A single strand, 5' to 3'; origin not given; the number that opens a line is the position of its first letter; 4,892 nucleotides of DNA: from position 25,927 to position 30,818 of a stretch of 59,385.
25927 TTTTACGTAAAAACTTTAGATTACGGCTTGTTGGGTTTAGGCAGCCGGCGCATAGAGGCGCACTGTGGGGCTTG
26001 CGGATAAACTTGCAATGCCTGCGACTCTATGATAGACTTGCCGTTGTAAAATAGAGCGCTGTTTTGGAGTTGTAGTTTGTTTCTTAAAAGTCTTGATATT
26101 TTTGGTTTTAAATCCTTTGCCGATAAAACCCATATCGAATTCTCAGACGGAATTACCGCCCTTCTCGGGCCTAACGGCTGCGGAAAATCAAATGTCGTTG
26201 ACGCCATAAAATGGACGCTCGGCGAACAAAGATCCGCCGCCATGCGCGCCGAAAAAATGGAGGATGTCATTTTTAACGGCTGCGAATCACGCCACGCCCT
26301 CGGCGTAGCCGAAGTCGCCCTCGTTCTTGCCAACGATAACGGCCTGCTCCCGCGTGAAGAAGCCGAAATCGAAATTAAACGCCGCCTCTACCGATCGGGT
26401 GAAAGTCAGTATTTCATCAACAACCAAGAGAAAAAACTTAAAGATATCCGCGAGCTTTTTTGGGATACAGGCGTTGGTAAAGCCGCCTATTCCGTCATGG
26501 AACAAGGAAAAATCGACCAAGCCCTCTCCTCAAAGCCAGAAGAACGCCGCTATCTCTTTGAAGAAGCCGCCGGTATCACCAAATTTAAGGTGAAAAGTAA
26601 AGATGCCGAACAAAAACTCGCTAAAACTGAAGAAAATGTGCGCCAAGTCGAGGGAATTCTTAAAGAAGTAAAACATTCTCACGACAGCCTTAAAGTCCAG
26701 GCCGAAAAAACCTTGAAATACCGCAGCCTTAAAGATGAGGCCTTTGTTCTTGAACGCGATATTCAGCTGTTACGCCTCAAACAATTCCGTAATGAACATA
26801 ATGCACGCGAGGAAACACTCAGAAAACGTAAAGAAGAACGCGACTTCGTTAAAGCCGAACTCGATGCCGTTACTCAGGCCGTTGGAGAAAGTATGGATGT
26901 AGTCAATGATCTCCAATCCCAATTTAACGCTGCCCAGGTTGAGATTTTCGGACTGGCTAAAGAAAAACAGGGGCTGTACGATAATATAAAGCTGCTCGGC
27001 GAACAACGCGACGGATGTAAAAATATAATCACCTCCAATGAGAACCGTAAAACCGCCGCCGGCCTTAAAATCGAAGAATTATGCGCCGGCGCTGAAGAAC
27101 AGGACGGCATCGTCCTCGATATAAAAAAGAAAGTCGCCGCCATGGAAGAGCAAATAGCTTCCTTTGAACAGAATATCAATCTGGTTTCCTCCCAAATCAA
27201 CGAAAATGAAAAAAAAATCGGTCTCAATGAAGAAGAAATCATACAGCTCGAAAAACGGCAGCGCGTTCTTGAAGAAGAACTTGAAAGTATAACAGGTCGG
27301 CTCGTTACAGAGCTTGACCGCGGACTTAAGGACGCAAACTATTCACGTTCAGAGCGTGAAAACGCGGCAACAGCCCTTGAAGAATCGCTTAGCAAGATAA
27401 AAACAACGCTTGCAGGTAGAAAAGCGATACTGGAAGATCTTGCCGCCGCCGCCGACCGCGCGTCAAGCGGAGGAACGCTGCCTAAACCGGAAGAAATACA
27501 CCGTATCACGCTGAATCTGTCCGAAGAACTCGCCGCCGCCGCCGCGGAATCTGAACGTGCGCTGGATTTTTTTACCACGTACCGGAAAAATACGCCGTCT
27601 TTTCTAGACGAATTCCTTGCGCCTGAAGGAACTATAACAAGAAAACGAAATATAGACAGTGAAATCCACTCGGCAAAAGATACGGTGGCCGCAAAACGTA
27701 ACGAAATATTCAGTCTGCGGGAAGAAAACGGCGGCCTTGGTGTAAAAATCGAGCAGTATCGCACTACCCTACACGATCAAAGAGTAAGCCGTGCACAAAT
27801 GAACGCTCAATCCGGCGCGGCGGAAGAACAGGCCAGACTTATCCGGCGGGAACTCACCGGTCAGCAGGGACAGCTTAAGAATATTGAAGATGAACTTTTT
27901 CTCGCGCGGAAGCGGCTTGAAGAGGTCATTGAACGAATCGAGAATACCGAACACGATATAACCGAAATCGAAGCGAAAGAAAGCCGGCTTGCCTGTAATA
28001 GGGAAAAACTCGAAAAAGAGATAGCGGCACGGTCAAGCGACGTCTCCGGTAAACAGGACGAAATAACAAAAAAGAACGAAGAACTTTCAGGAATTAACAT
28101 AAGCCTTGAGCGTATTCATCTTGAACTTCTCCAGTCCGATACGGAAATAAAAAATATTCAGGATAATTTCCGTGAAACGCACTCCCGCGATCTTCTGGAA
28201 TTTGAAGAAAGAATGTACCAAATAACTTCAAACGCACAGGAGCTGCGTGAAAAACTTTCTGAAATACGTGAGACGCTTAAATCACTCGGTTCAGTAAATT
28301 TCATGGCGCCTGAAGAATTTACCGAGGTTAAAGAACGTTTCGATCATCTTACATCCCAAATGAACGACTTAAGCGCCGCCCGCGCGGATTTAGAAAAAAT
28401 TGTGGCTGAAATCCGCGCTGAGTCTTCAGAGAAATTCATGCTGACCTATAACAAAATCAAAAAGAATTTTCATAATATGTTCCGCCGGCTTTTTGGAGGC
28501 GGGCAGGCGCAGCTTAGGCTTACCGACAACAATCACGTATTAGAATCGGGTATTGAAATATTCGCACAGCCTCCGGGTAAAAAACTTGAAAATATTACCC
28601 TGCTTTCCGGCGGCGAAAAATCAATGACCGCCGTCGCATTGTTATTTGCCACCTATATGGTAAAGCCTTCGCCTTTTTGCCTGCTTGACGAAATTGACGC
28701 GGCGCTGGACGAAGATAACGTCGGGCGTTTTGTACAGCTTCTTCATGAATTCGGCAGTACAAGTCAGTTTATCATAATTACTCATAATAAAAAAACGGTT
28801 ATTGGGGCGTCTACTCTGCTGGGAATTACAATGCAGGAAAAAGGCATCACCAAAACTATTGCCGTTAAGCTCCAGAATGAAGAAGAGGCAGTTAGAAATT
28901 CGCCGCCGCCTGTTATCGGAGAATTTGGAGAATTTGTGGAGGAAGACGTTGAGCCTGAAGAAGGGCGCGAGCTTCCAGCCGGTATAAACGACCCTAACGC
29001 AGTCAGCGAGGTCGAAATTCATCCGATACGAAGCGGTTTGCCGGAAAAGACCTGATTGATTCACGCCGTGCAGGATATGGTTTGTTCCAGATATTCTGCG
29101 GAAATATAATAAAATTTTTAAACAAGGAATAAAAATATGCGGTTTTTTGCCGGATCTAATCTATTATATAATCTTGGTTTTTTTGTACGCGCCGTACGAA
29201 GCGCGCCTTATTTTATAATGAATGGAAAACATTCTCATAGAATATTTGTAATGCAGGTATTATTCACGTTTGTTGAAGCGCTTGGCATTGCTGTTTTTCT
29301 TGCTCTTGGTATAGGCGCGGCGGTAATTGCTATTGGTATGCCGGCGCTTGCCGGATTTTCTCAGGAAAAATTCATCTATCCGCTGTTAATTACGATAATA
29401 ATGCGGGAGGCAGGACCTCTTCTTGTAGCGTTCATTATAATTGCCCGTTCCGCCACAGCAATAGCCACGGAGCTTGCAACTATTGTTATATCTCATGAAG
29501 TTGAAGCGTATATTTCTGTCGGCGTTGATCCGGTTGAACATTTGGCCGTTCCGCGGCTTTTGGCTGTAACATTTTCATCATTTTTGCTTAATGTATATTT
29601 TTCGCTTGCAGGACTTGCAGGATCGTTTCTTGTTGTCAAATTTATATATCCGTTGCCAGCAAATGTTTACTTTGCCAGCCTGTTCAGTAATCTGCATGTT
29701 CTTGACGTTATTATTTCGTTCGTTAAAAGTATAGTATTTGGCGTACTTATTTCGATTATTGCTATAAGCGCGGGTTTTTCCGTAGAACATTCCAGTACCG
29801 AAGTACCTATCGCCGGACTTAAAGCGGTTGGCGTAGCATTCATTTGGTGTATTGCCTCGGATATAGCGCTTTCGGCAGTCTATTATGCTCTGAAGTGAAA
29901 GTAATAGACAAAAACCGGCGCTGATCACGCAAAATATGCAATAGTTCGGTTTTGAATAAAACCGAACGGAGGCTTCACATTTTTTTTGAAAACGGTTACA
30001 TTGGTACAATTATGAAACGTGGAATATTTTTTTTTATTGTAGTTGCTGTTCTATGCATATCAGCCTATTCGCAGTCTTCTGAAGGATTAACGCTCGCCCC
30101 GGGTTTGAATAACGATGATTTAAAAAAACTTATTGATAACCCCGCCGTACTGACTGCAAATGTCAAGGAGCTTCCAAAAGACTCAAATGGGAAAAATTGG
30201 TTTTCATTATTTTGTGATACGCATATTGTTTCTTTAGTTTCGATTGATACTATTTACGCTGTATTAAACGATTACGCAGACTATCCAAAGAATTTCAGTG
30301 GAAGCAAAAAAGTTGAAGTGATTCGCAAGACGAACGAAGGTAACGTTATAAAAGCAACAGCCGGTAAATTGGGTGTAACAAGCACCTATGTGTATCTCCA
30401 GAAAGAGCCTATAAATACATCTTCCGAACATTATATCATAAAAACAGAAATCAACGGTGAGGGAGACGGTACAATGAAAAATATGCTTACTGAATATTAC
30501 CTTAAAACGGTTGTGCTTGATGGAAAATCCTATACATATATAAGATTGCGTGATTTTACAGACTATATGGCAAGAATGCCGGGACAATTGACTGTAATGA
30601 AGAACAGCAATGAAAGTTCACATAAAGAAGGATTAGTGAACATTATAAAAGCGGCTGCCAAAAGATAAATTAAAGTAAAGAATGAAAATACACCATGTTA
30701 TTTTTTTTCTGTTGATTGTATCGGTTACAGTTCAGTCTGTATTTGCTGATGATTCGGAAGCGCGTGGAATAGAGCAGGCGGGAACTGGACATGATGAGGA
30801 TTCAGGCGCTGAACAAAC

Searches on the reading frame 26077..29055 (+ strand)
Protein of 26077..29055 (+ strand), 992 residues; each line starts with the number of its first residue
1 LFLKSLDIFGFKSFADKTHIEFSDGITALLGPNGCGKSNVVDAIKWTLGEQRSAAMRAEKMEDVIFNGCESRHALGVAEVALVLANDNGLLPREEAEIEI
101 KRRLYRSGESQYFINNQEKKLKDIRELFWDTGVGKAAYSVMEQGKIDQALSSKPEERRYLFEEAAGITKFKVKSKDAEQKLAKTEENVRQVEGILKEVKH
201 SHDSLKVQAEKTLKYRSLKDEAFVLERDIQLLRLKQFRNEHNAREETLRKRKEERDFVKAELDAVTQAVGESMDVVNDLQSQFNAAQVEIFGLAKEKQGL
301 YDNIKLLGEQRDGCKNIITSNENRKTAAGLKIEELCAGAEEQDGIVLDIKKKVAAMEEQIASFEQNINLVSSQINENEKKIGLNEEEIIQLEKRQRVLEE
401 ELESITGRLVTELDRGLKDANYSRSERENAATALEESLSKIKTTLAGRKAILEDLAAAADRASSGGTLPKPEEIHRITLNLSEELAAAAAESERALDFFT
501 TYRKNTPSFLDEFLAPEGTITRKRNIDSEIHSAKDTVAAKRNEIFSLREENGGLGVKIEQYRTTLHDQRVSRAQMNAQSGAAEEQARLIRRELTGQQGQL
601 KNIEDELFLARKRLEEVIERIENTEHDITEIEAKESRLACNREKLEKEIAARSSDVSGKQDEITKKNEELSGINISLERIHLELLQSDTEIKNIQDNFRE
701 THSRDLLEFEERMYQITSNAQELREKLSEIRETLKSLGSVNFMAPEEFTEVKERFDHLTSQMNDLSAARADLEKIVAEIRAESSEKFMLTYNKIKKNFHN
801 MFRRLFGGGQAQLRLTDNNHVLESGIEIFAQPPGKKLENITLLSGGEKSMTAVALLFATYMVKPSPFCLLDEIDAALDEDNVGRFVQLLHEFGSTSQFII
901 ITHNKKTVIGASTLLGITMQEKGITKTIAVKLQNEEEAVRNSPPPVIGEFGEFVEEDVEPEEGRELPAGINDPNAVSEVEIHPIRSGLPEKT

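Call 32: find_homologous_proteins(query=window:26077-29055:+, max_evalue=1e-50)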
Query window:26077-29055:+ (992 aa): 7977 proteins with E <= 1e-50 among 8000 candidates; the best 120 are listed.
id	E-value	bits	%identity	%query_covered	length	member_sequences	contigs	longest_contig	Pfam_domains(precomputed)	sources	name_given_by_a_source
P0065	0.0e+0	2127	100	100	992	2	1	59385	PF13175.13,PF13476.13,PF13555.13,PF00261.26,PF02463.26,PF13304.13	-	-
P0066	0.0e+0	1545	74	99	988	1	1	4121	PF13175.13,PF13476.13,PF13555.13,PF02463.26,PF13304.13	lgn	-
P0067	0.0e+0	1483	71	100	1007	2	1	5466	PF13175.13,PF13476.13,PF13555.13,PF02463.26,PF13304.13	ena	-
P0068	0.0e+0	1473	71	100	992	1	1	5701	PF13175.13,PF13476.13,PF13555.13,PF02463.26,PF13304.13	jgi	jgi:chromosome segregation protein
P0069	0.0e+0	1468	70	100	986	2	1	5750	PF13175.13,PF13476.13,PF13555.13,PF02463.26,PF13304.13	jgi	jgi:chromosome segregation protein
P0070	0.0e+0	1396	68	99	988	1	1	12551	PF13175.13,PF13476.13,PF13555.13,PF02463.26,PF24161.2,PF13304.13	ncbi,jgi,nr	ncbi:MAG: AAA family ATPase [Spirochaetaceae bacterium]|jgi:chromosome segregation protein|nr:AAA fa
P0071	0.0e+0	1377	66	100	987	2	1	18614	PF13175.13,PF13476.13,PF13555.13,PF02463.26,PF24161.2,PF13304.13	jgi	jgi:chromosome segregation protein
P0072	0.0e+0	1377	68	96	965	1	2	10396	PF13175.13,PF13555.13,PF02463.26,PF13304.13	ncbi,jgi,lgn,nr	ncbi:MAG: AAA family ATPase [Spirochaetaceae bacterium]|jgi:chromosome segregation protein|nr:AAA fa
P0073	0.0e+0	1333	65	100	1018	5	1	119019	PF13175.13,PF13476.13,PF13555.13,PF02463.26,PF24161.2,PF13304.13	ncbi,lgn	-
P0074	0.0e+0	1328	64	100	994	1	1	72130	PF13175.13,PF13476.13,PF13555.13,PF02463.26,PF24161.2,PF13304.13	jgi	jgi:chromosome segregation protein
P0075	0.0e+0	1327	64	99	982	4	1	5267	PF13175.13,PF13476.13,PF13555.13,PF02463.26,PF24161.2,PF13304.13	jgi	-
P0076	0.0e+0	1324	64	99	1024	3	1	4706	PF13175.13,PF13476.13,PF13555.13,PF02463.26,PF13304.13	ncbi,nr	ncbi:MAG: AAA family ATPase [Treponema sp.]|nr:AAA family ATPase [Treponema sp.]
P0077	0.0e+0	1321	64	99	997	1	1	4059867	PF13175.13,PF13476.13,PF13555.13,PF02463.26,PF13304.13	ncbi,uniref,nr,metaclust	ncbi:chromosome segregation protein SMC [Treponema primitia ZAS-2]|uniref:Chromosome partition prote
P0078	0.0e+0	1316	64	99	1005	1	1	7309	PF13175.13,PF13476.13,PF13555.13,PF02463.26,PF13304.13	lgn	-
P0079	0.0e+0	1311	64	99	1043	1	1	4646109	PF13175.13,PF13476.13,PF13555.13,PF02463.26,PF24161.2,PF13304.13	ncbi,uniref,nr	ncbi:chromosome segregation SMC family protein [Breznakiella homolactica]|uniref:Chromosome partitio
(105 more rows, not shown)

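Call 34: find_encoding_contigs(protein=P0070, flank=8000, max_places=2)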
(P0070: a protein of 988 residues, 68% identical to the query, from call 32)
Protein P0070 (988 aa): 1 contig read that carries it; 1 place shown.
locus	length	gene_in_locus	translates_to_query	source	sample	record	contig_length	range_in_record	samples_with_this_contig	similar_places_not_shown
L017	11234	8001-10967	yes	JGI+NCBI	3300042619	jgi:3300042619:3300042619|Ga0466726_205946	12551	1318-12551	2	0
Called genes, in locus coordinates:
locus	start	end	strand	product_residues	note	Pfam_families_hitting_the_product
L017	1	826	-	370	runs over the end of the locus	PF13484:Fer4_16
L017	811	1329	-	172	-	PF01782:RimM, PF05239:PRC, PF24986:PRC_RimM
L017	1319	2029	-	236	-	PF10719:ComFB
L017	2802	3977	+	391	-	PF00180:Iso_dh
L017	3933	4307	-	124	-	-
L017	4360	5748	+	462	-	PF07690:MFS_1, PF13347:MFS_2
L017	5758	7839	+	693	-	PF00933:Glyco_hydro_3, PF01915:Glyco_hydro_3_C, PF14310:Fn3-like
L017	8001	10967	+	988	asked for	PF02463:SMC_N, PF13175:AAA_15, PF13304:AAA_21 (weak), PF13476:AAA_23, PF13555:AAA_29 (weak), PF24161:CCDC39 (weak), PF13304:AAA_21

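Call 35: find_encoding_contigs(protein=P0071, flank=8000, max_places=2)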
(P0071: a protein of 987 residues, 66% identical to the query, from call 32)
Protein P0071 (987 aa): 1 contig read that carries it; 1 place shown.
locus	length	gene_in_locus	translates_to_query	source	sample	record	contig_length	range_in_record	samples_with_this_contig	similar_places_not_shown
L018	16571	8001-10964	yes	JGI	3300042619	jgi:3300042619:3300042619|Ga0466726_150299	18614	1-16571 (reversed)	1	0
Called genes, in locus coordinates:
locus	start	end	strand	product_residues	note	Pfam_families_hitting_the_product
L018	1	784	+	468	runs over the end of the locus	PF03023:MurJ (weak), PF01554:MatE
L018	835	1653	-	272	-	PF00813:FliP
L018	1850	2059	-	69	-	-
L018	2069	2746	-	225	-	PF02607:B12-binding_2, PF02310:B12-binding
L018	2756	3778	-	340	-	PF01208:URO-D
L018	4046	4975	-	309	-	PF00528:BPD_transp_1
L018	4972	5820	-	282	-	PF00005:ABC_tran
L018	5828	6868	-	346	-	PF13379:NMT1_2, PF09084:NMT1, PF12974:Phosphonate-bd (weak)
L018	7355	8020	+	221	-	-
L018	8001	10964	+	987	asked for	PF02463:SMC_N, PF13175:AAA_15, PF13304:AAA_21 (weak), PF13476:AAA_23, PF13555:AAA_29 (weak), PF24161:CCDC39 (weak), PF13304:AAA_21 (weak)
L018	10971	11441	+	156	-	-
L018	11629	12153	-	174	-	-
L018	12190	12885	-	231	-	PF03588:Leu_Phe_trans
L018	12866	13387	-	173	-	PF00694:Aconitase_C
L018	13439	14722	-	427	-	PF00330:Aconitase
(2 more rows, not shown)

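Call 36: find_encoding_contigs(protein=P0073, flank=8000, max_places=2)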
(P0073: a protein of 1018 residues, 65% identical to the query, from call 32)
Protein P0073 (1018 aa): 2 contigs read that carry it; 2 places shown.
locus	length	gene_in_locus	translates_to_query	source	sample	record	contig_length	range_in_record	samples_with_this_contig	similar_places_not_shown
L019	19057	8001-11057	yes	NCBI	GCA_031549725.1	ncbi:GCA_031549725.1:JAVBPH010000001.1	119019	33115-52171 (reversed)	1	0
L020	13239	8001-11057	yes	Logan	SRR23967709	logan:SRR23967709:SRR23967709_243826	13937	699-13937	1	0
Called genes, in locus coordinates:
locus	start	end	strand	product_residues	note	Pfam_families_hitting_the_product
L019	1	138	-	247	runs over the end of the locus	PF03372:Exo_endo_phos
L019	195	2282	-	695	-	-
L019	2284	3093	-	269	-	PF00528:BPD_transp_1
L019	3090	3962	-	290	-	PF00528:BPD_transp_1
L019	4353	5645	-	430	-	PF01547:SBP_bac_1, PF13416:SBP_bac_8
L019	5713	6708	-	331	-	PF00356:LacI, PF00532:Peripla_BP_1, PF13407:Peripla_BP_4, PF13377:Peripla_BP_3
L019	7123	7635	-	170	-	PF01797:Y1_Tnp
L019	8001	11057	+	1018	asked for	PF02463:SMC_N, PF13175:AAA_15, PF13304:AAA_21 (weak), PF13476:AAA_23, PF13555:AAA_29 (weak), PF24161:CCDC39 (weak), PF13304:AAA_21 (weak)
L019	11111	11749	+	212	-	PF07947:YhhN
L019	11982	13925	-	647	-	PF00501:AMP-binding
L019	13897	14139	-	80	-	-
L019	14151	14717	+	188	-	PF18955:DUF5698, PF10035:DUF2179 (weak)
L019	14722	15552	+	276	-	PF00849:PseudoU_synth_2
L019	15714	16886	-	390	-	PF09243:Rsm22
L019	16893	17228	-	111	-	PF13411:MerR_1, PF00376:MerR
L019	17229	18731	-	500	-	PF00350:Dynamin_N (faint), PF01926:MMR_HSR1, PF02421:FeoB_N, PF03193:RsgA_GTPase (faint), PF00009:GTP_EFTU, PF01926:MMR_HSR1, PF02421:FeoB_N, PF14714:KH_dom-like, +3 more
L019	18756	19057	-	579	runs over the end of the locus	PF05524:PEP-utilisers_N, PF00391:PEP-utilizers, PF02896:PEP-utilizers_C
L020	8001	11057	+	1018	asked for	PF02463:SMC_N, PF13175:AAA_15, PF13304:AAA_21 (weak), PF13476:AAA_23, PF13555:AAA_29 (weak), PF24161:CCDC39 (weak), PF13304:AAA_21 (weak)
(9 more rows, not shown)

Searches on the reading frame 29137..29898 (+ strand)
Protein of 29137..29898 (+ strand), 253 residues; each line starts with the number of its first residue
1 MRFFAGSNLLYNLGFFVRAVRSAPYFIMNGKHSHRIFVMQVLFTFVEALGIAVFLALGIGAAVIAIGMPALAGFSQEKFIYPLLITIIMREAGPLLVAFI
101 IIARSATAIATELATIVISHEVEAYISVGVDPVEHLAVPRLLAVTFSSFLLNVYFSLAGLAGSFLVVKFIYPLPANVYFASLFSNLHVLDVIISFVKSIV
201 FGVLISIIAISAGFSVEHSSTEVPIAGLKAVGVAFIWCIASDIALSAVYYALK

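Call 65: search_protein_families(library=pfam, proteins=[window:29137-29898:+], max_evalue=0.001)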
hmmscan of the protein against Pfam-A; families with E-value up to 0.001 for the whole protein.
window:29137-29898:+ (253 aa): 1 family
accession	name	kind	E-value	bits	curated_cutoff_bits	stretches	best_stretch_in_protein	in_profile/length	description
PF02405.21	MlaE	-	3.2e-46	158.1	22.5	1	37-247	1-211/212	Permease MlaE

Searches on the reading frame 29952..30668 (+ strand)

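Call 65: search_protein_families(library=pfam, proteins=[window:29952-30668:+], max_evalue=0.001)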
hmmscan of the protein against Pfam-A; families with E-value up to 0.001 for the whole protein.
window:29952-30668:+ (238 aa): 1 family
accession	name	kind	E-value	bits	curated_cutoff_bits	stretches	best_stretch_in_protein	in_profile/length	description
PF03364.25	Polyketide_cyc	-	0.00047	20.9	23.4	1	97-146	4-52/126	Polyketide cyclase / dehydrase and lipid transport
